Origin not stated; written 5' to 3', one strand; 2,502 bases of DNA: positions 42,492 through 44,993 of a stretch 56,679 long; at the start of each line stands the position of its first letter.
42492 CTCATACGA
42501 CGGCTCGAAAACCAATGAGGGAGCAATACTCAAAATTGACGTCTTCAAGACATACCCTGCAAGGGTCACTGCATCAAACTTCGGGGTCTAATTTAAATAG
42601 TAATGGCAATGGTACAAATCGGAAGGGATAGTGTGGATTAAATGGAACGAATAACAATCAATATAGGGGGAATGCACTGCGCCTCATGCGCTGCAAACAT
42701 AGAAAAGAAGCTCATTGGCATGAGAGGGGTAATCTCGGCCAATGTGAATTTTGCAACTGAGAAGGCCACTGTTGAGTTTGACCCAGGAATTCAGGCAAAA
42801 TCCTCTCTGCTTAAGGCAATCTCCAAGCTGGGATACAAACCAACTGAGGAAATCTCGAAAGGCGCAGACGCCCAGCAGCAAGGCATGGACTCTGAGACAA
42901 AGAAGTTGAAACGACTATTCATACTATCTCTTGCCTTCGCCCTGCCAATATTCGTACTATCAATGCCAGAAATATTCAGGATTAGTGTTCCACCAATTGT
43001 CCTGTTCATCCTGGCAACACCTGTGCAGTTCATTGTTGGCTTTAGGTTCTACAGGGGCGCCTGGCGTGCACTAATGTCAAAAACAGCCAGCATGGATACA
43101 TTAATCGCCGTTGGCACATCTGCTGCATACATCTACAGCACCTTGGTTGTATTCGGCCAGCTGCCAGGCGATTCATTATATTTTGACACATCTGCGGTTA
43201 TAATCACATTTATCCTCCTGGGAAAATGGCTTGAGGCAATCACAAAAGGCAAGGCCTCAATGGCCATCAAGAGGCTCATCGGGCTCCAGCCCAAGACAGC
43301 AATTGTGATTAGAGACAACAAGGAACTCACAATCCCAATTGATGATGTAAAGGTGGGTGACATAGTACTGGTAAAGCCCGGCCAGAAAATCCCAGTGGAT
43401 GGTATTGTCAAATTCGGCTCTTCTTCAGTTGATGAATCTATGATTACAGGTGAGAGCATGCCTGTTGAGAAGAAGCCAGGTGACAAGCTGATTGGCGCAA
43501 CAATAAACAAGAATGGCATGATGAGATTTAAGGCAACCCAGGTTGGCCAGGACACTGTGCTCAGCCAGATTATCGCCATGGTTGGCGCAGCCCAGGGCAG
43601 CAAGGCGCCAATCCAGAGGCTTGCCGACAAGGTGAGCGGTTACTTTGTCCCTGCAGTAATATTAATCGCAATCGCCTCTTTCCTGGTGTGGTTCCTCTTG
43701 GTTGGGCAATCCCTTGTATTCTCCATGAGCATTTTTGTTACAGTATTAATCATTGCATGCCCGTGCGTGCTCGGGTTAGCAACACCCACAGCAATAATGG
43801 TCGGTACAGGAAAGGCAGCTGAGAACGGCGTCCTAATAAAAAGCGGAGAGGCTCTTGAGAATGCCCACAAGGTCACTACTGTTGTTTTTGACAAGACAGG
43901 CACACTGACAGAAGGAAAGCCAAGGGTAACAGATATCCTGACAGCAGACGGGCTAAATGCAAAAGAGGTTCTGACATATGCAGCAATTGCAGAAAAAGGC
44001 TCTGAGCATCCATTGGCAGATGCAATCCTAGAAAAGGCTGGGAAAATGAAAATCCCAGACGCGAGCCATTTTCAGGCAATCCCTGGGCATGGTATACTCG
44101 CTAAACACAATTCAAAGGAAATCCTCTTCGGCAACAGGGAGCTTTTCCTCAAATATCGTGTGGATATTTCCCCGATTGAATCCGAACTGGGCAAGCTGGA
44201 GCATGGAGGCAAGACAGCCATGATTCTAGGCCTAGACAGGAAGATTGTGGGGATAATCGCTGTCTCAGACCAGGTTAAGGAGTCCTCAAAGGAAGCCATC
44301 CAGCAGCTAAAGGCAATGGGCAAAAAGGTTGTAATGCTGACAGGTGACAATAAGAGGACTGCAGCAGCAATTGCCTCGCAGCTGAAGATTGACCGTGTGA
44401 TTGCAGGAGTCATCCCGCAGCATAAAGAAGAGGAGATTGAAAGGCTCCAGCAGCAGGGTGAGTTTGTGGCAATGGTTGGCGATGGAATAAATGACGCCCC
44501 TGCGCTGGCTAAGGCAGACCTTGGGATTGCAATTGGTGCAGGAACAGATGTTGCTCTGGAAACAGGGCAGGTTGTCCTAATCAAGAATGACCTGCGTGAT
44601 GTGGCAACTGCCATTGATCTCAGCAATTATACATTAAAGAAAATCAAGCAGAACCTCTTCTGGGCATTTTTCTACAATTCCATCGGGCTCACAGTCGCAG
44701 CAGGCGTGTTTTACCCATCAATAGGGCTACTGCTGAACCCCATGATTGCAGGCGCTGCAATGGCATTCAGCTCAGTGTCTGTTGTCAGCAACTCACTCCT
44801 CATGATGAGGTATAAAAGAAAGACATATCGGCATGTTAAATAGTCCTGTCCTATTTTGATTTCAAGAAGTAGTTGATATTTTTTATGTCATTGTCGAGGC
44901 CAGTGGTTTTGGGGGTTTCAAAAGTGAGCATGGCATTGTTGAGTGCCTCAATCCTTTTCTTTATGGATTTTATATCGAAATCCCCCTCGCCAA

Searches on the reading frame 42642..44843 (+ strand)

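Call 5: search_protein_families(library=pfam, proteins=[window:42642-44843:+], max_evalue=0.01)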
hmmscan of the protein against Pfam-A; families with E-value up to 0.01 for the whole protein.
window:42642-44843:+ (733 aa): 6 families
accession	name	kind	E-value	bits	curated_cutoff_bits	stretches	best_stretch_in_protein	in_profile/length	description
PF00122.25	E1-E2_ATPase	-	5.6e-59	199.1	28.1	1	215-395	2-181/181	E1-E2 ATPase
PF00702.32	Hydrolase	-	1.1e-38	134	26.4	1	412-626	2-191/191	haloacid dehalogenase-like hydrolase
PF00403.32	HMA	-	2e-16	60.5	24.8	1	5-66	1-62/62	Heavy-metal-associated domain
PF08282.18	Hydrolase_3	-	5.4e-07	30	20.9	0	600-657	197-254/255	haloacid dehalogenase-like hydrolase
PF13344.12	Hydrolase_6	-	0.00019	21.9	27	1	537-582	7-52/101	Haloacid dehalogenase-like hydrolase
PF12710.13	HAD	-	0.0029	18.5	27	1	549-622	90-188/189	haloacid dehalogenase-like hydrolase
